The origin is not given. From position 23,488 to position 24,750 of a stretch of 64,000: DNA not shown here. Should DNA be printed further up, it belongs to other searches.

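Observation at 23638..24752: Bacterial-type PHP/TrpH-like phosphoesterase gene in a eukaryotic (Giardia-like) locus, divergent from a tRNA-Gln and overlapping its convergent neighbour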

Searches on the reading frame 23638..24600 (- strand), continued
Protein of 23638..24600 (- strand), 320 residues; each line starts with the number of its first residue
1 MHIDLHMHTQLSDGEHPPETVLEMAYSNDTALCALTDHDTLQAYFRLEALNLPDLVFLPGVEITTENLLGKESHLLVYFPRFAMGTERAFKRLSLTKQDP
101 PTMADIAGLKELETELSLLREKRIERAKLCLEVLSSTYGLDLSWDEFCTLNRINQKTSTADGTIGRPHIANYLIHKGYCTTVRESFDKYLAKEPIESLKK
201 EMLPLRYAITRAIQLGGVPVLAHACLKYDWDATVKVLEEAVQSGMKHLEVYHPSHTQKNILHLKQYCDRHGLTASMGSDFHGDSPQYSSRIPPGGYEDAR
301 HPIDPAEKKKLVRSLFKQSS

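Call 37: fold_search(model_id=the predicted structure, library=pdb)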
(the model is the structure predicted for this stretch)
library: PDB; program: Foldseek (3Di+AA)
matches with E <= 10: 544; with E <= 0.001: 30
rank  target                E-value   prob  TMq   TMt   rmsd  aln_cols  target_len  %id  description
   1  3e0f                  7.1e-18  1.00  0.71  0.79   3.8       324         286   23  Crystal structure of a putative metal-dependent phosphoesterase (bad_1165) from bifidobacterium adolescentis atcc 15703  (released 2008-09-02)
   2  3o0f                  8.5e-18  1.00  0.67  0.75   3.8       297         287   26  Crystal structure of a putative metal-dependent phosphoesterase (BAD_1165) from bifidobacterium adolescentis atcc 15703  (released 2010-08-25)
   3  9etk                  6.9e-17  1.00  0.68  0.77   3.8       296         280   26  Crystal structure of Vibrio cholerae RNase AM (released 2024-09-11)
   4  2yb1                  5.9e-16  1.00  0.66  0.74   4.1       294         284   26  Structure of an amidohydrolase from Chromobacterium violaceum (EFI target EFI-500202) with bound Mn, AMP and phosphate. (released 2011-03-16)
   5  7ug9                  4.1e-11  1.00  0.48  0.72   3.9       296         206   18  Crystal structure of RNase AM PHP domain (released 2022-08-31)
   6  2hnh                  2.3e-06  1.00  0.42  0.17   8.8       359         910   11  Crystal structure of the catalytic alpha subunit of E. coli replicative DNA polymerase III (released 2006-09-19)
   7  5fkv_A                3.4e-06  1.00  0.42  0.14   8.9       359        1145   12  cryo-EM structure of the E. coli replicative DNA polymerase complex bound to DNA (DNA polymerase III alpha, beta, epsi (released 2015-11-25)
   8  4gx8_B                2.1e-05  1.00  0.36  0.37  10.6       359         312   12  Crystal structure of a DNA polymerase III alpha-epsilon chimera (released 2013-04-03)
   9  4jom                  2.4e-05  1.00  0.40  0.17   8.5       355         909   12  Structure of E. coli Pol III 3mPHP mutant (released 2013-05-29)
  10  2hpi                  3.3e-05  1.00  0.42  0.13   5.0       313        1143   13  Eubacterial and Eukaryotic Replicative DNA Polymerases are not Homologous: X-ray Structure of DNA Polymerase III (released 2006-09-19)
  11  3e0d_A                3.3e-05  1.00  0.42  0.13   5.0       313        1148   12  Insights into the Replisome from the Crystral Structure of the Ternary Complex of the Eubacterial DNA Polymerase III a (released 2008-09-23)
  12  5fkw_A                3.5e-05  1.00  0.43  0.17   8.6       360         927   12  cryo-EM structure of the E. coli replicative DNA polymerase complex bound to DNA (DNA polymerase III alpha, beta, epsi (released 2015-11-25)
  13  4iqj_B                4.9e-05  1.00  0.43  0.14   7.5       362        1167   14  Structure of PolIIIalpha-Tauc-DNA complex suggests an atomic model of the replisome (released 2013-03-13)
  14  4gx9_C                5.5e-05  1.00  0.41  0.41   8.4       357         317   12  Crystal structure of a DNA polymerase III alpha-epsilon chimera (released 2013-04-03)
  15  2hqa                  7.0e-05  1.00  0.42  0.17  10.2       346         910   11  Crystal structure of the catalytic alpha subunit of E. Coli replicative DNA polymerase III (released 2006-09-19)
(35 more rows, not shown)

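Call 38: list_cluster_members(proteins=[P0188, P0190, P0207, P0238, P0267, P0286, P0175, P0216, P0284, P0231])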
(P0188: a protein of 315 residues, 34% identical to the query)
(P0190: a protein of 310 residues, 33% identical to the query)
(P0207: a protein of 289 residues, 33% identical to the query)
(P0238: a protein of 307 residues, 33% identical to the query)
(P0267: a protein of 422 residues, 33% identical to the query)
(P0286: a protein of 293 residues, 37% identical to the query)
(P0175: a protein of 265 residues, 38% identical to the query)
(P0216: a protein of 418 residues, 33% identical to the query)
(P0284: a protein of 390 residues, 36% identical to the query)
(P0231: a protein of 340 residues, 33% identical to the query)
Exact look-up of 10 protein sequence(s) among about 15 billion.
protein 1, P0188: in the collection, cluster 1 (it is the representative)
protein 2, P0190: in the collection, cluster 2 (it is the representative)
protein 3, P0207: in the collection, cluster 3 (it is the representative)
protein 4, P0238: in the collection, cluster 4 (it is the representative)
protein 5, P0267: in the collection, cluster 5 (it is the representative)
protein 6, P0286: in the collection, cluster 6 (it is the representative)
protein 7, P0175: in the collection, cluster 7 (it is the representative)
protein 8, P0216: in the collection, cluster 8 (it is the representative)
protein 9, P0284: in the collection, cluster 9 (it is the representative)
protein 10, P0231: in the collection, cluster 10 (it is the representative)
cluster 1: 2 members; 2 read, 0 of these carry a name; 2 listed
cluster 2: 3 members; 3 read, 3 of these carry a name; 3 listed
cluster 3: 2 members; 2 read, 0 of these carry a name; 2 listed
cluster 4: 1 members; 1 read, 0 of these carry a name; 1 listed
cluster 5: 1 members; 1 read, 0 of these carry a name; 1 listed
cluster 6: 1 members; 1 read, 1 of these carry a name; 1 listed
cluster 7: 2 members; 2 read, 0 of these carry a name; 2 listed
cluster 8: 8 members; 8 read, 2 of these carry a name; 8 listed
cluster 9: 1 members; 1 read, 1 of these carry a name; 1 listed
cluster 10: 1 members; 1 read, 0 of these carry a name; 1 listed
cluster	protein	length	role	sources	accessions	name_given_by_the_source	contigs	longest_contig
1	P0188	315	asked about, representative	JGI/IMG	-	-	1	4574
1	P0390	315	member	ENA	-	-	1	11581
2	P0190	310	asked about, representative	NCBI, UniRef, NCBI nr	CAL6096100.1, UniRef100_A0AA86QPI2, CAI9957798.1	Metal-dependent_phosphoesterase [Hexamita inflata] | Metal-dependent phosphoesterase n=1 Tax=Hexamita inflata TaxID=28002 ... | Metal-dependent phosphoesterase [Hexamita inflata]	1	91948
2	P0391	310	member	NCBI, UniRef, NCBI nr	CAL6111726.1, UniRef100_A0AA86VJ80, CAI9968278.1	Metal-dependent_phosphoesterase [Hexamita inflata] | Metal-dependent phosphoesterase n=1 Tax=Hexamita inflata TaxID=28002 ... | Metal-dependent phosphoesterase [Hexamita inflata]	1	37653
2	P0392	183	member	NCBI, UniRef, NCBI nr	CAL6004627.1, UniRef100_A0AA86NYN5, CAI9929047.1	Metal-dependent_phosphoesterase [Hexamita inflata] | Metal-dependent phosphoesterase n=1 Tax=Hexamita inflata TaxID=28002 ... | Metal-dependent phosphoesterase [Hexamita inflata]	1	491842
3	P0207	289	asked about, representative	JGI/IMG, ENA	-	-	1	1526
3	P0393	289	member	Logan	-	-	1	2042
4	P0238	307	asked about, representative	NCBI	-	-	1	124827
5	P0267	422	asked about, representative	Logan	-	-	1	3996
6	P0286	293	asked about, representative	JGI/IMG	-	3',5'-nucleoside bisphosphate phosphatase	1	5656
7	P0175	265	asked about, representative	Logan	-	-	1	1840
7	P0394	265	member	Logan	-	-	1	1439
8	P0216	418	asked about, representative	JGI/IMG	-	hypothetical protein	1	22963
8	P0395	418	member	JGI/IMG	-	hypothetical protein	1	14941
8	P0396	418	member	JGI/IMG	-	-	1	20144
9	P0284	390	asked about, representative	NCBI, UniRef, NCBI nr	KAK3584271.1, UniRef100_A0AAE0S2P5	hypothetical protein CHS0354_035352 [Potamilus streckersoni] | Response regulatory domain-containing protein n=1 Tax=Potamilus streckersoni ...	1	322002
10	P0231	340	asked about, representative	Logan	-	-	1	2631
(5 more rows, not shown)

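Call 39: find_related_loci(query=A3, collection=genome_contigs, flank=1500)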
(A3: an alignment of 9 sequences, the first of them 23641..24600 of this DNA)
Query A3 (320 aa) in genome_contigs; peptide patterns used: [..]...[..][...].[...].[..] (x = any residue, [..] = any of these).
50 stretches matched a pattern; 35 encode a relative of the query (tblastn E <= 1e-3); 35 distinct loci.
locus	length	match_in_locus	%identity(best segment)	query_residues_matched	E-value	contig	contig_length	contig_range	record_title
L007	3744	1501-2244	29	1-282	3e-31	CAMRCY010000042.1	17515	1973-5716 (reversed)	MAG TPA_asm: uncultured Deferribacteraceae bacterium isolate ERR3140002_bin.1_metaWRAP_v1.3_MAG genome assembly, contig:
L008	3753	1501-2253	32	1-284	4e-30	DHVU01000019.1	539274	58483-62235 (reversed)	MAG TPA_asm: Spirochaetaceae bacterium UBA5200 UBA5200_contig_853, whole genome shotgun sequence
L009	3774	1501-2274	30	4-295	3e-29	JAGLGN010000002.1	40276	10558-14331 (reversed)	MAG: bacterium isolate RS_10_39 ROV157_10.bin.39.fa_2, whole genome shotgun sequence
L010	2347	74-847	30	4-295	3e-29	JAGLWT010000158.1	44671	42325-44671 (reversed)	MAG: bacterium isolate RS_12_30 ZL285.bin.30.fa_158, whole genome shotgun sequence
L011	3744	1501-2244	31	3-283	9e-29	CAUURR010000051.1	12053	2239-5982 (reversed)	MAG TPA_asm: uncultured Treponema sp. isolate SRR23388439_bin.44_MetaWRAP_v1.3_MAG genome assembly, contig: ERZ21659762.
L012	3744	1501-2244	29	3-283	5e-28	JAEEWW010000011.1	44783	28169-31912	MAG: Treponema sp. isolate Tb.RUG.506 NODE_2661_length_44783_cov_1.766661, whole genome shotgun sequence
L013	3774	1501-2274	31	4-295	9e-28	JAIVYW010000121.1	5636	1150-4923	MAG: Candidatus Atribacteria bacterium isolate SFP3_UM_09_14 NODE_8128_length_5707_cov_3.254659, whole genome shotgun se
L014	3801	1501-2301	32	3-303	8e-28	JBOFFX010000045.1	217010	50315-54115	MAG: Spirochaetia bacterium isolate WFFMC_MAG_087 k139_4235916_flag=0_multi=21.9961_len=217010, whole genome shotgun seq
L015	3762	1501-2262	31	3-283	3e-27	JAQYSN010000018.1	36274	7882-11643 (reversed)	MAG: Spirochaetales bacterium isolate SUG2154 k141_2220587, whole genome shotgun sequence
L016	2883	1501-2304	29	1-281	6e-25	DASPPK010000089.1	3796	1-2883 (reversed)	MAG TPA_asm: Candidatus Acidiferrales bacterium isolate SMAG_U12171 k141_1921477, whole genome shotgun sequence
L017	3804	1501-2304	28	1-281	4e-24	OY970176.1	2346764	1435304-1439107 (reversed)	MAG: Candidatus Bathyarchaeota archaeon isolate MFD03726.bin.c.13 genome assembly, chromosome: 1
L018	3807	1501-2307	28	1-281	5e-24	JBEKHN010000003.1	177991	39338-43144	MAG: Candidatus Bathyarchaeia archaeon isolate SPRUCE 278 SPRUCE_278_3, whole genome shotgun sequence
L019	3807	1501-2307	28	1-281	9e-24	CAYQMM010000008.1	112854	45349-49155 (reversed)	MAG TPA_asm: uncultured Candidatus Bathyarchaeia archaeon isolate binchicken_co178_122 genome assembly, contig: NODE_336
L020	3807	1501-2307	27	1-281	2e-23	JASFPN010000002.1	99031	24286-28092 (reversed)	MAG: Candidatus Bathyarchaeota archaeon isolate D0819M58metaG_Bin_735 D0819M58metaG_FD_scaffold_2_c1, whole genome shotg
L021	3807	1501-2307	29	1-281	2e-23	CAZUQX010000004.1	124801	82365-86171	MAG TPA_asm: uncultured Candidatus Bathyarchaeia archaeon isolate SRP323688_co1_42 genome assembly, contig: NODE_283_len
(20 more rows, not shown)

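Call 46: find_encoding_contigs(protein=P0222, flank=4000, max_places=1)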
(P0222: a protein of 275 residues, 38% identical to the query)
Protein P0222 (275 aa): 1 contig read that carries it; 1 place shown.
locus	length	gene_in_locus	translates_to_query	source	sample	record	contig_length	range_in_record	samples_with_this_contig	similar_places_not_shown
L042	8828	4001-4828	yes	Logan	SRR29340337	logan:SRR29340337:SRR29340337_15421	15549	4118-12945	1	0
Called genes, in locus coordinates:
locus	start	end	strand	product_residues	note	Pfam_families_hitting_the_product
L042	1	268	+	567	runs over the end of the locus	PF00795:CN_hydrolase, PF02540:NAD_synthase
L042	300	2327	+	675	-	PF01464:SLT, PF01476:LysM, PF23446:LysM1_NFP_LYK (faint), PF23473:LysM3_LYK4_5 (faint), PF01476:LysM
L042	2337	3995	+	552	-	PF00595:PDZ, PF13180:PDZ_2, PF17820:PDZ_6, PF03572:Peptidase_S41, PF28547:CHD_PDZ-protease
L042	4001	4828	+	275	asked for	PF02811:PHP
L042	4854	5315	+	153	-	PF00885:DMRL_synthase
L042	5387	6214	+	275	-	PF01255:Prenyltransf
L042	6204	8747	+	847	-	PF08479:POTRA_2 (faint), PF07244:POTRA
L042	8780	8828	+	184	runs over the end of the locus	PF03938:OmpH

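Call 47: find_encoding_contigs(protein=P0163, flank=4000, max_places=1)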
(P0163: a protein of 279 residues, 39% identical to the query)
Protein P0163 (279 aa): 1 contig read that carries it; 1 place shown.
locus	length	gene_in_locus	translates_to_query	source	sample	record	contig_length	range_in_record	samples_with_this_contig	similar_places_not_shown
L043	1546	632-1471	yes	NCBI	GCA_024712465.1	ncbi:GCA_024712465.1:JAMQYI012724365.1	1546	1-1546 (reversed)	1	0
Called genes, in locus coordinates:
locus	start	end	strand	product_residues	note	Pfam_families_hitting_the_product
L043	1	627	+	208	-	?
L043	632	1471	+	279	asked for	PF02811:PHP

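Call 50: find_encoding_contigs(protein=P0146, flank=6000, max_places=1)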
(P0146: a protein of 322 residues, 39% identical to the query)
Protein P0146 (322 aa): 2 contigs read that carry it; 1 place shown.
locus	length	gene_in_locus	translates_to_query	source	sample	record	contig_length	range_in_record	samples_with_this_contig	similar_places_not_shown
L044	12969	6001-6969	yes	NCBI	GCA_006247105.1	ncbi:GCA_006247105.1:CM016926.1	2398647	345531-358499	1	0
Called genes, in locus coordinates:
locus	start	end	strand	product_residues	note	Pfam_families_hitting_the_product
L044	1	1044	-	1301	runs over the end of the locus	-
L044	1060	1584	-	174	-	-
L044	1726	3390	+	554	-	-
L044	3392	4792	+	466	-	PF00069:Pkinase, PF07714:PK_Tyr_Ser-Thr, PF00069:Pkinase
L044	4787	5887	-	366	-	-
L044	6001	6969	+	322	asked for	PF02811:PHP (weak)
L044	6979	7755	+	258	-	PF14926:CFAP300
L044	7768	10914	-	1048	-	-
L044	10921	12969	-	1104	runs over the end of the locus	PF00270:DEAD, PF04851:ResIII, PF00271:Helicase_C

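Call 51: find_encoding_contigs(protein=P0151, flank=6000, max_places=1)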
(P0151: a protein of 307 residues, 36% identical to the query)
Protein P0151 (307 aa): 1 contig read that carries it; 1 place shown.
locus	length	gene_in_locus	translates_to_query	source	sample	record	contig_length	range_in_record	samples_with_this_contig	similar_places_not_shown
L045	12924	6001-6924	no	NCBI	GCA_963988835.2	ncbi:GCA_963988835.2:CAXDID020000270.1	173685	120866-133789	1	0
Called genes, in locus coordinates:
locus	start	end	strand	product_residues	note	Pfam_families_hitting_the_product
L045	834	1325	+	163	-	-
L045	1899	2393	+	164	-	-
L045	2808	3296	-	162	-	PF00069:Pkinase, PF07714:PK_Tyr_Ser-Thr (weak)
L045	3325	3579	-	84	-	PF00069:Pkinase, PF07714:PK_Tyr_Ser-Thr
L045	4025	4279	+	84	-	-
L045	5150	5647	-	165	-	-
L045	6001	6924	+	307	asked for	PF02811:PHP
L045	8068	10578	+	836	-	PF03176:MMPL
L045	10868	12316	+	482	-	PF01554:MatE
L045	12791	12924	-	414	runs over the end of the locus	PF03917:GSH_synth_ATP, PF03199:GSH_synthase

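Call 60: find_encoding_contigs(protein=P0238, flank=4000, max_places=1)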
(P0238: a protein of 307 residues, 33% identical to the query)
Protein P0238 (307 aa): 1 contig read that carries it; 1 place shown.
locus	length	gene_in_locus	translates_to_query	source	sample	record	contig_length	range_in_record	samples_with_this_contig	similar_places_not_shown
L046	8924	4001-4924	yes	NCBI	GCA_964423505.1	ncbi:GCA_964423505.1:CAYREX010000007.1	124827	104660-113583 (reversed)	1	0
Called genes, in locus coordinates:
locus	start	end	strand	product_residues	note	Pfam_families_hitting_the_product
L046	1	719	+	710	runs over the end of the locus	-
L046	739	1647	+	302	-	PF01734:Patatin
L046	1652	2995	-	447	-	PF01966:HD (weak), PF19276:HD_assoc_2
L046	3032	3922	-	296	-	PF14907:NTP_transf_5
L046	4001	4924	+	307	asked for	PF02811:PHP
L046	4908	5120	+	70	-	-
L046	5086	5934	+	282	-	-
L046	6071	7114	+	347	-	PF00022:Actin (weak), PF06723:MreB_Mbl, PF00012:HSP70, PF14450:FtsA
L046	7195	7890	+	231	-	PF04085:MreC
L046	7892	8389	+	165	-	-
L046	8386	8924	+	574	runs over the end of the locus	PF03717:PBP_dimer, PF00905:Transpeptidase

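Call 61: find_encoding_contigs(protein=P0267, flank=4000, max_places=1)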
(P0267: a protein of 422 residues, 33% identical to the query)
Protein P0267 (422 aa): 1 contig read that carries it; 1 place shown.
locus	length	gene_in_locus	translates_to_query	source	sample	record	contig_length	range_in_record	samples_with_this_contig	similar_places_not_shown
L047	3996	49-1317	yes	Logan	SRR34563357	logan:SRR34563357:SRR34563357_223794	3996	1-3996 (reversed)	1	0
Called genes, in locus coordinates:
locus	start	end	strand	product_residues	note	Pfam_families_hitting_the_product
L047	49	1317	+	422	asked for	PF02811:PHP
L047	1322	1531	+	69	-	-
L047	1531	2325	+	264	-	-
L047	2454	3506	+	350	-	PF00022:Actin (faint), PF06723:MreB_Mbl, PF00012:HSP70, PF14450:FtsA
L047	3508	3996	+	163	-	?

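Call 62: find_encoding_contigs(protein=P0188, flank=4000, max_places=1)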
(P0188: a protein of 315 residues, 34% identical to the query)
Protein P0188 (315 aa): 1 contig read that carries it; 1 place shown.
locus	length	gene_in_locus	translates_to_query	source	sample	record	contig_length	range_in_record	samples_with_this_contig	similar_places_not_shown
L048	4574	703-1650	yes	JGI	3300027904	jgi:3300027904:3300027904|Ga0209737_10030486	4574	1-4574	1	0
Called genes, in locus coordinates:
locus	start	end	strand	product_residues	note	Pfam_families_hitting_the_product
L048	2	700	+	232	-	?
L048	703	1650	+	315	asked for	PF02811:PHP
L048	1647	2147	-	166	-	PF01966:HD (weak)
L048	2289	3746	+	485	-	PF00478:IMPDH, PF00571:CBS, PF03060:NMO, PF01070:FMN_dh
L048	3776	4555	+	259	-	PF02673:BacA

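Call 63: search_protein_families(library=pfam, proteins=[L006:2487-3776:+, L005:2317-4206:+, L005:4727-5635:+, L044:4787-5887:-, L044:6979-7755:+], max_evalue=0.01)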
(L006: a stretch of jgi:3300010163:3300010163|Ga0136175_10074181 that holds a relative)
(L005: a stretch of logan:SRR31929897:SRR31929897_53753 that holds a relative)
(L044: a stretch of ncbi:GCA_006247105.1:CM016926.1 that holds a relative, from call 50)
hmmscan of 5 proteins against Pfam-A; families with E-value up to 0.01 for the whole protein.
L006:2487-3776:+ (430 aa): 11 families
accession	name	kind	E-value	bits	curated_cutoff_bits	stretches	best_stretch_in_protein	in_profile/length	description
PF15665.10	FAM184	-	7.6e-09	36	32.7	1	21-232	1-205/211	Family with sequence similarity 184, A and B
PF06818.20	Fez1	-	1e-07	33.1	34.4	1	290-424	23-157/199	Fez1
PF19220.6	Rod_CreS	-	0.00014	21.4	100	1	209-353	33-180/359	Crescentin, rod domain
PF13851.11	GAS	-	0.00019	21.3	32.3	0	245-351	33-131/200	Growth-arrest specific micro-tubule binding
PF07888.16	CALCOCO1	-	0.00021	20.8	36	0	247-426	64-239/496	Calcium binding and coiled-coil domain (CALCOCO1) like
PF25764.1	KIF21A_4th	-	0.0006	20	33.1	0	64-151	52-140/183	KIF21A-like domain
PF12795.12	MscS_porin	-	0.00097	19.2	34.4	0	178-294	37-155/238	Mechanosensitive ion channel porin domain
PF00038.26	Filament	-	0.0017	18.5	40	0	57-295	44-267/313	Intermediate filament protein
PF11559.13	ADIP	-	0.002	18.6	34.3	1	279-358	54-133/151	Afadin- and alpha -actinin-Binding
PF04513.17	Baculo_PEP_C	-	0.0031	18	38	0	11-80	29-98/140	Baculovirus polyhedron envelope protein, PEP, C terminus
PF23203.1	KIF21A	-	0.0036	17.5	28.5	1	143-262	41-159/161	KIF21A-like domain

L005:2317-4206:+ (629 aa): 0 families

L005:4727-5635:+ (302 aa): 2 families
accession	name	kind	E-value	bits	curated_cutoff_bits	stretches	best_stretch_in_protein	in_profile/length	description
PF00112.29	Peptidase_C1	-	8.6e-52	176.8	20.7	1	78-298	1-217/220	Papain family cysteine protease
PF03051.21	Peptidase_C1_2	-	0.0056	16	22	0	248-283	359-396/438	Peptidase C1-like family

L044:4787-5887:- (366 aa): 0 families

L044:6979-7755:+ (258 aa): 1 family
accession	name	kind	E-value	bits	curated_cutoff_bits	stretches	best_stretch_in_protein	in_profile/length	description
PF14926.11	CFAP300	-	1.8e-46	158.9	27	1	17-254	12-246/246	Cilia- and flagella-associated protein 300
